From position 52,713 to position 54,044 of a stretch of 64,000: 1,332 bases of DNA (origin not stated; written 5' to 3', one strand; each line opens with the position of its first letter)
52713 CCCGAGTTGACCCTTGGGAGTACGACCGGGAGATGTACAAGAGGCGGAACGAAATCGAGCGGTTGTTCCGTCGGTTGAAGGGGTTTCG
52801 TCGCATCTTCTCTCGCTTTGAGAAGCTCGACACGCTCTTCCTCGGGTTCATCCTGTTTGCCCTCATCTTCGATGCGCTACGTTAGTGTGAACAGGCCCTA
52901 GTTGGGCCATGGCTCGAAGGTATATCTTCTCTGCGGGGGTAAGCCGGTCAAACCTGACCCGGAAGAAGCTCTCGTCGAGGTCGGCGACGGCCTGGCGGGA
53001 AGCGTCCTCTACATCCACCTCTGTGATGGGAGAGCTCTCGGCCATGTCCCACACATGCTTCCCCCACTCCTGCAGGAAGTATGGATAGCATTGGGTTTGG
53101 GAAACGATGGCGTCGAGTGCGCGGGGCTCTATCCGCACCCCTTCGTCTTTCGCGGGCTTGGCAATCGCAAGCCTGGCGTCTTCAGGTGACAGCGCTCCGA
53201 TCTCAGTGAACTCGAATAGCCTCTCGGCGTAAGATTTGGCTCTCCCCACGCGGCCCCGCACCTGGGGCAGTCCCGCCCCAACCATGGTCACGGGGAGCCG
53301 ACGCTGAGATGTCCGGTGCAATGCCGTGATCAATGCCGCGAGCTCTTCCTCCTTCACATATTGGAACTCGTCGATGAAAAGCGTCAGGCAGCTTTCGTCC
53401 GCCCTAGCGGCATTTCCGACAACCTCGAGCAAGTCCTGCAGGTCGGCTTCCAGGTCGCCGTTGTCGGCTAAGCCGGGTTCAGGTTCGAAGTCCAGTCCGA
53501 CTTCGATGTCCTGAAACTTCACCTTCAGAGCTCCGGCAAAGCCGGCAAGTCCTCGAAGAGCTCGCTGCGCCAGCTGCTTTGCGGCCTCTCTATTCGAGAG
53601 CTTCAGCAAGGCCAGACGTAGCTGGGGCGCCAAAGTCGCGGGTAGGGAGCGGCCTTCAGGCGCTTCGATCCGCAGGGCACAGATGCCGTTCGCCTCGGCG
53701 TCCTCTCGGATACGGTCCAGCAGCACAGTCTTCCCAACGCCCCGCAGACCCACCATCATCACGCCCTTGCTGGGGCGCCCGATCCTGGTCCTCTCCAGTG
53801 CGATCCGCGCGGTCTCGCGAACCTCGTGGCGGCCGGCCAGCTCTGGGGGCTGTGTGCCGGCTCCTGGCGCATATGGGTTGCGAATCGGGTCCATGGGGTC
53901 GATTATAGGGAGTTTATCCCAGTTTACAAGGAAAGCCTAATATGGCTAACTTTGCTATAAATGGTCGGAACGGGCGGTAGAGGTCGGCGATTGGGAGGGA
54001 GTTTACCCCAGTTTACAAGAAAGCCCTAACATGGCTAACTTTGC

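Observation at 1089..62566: Sixteen near-identical 100/123/124-bp TIR elements (MITE-A/B) with 3-bp TNA target-site duplications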

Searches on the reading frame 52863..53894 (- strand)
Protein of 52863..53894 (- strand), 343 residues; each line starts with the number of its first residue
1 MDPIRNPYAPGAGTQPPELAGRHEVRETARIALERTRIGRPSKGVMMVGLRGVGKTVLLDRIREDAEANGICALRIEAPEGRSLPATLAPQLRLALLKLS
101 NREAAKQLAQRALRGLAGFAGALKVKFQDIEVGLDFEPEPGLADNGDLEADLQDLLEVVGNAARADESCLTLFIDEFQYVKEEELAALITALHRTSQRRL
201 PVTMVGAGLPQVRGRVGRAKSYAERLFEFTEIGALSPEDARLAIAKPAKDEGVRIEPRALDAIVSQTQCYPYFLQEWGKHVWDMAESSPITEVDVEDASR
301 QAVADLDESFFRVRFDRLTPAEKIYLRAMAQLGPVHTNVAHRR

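Call 78: search_protein_families(library=pfam, proteins=[window:52863-53894:-], max_evalue=0.001)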
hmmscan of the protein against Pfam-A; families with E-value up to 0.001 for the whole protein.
window:52863-53894:- (343 aa): 4 families
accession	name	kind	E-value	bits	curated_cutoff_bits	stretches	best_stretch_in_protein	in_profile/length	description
PF13191.12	AAA_16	-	8.8e-16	59.3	32.6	1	19-204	2-166/167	AAA ATPase domain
PF13401.12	AAA_22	-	1.6e-07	32.1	27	1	46-207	9-123/130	AAA domain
PF20703.3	nSTAND1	-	3.7e-05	24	27.1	1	104-268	94-220/379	Novel STAND NTPase 1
PF13173.12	AAA_14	-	4e-05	24.1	27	0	44-82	4-43/129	AAA domain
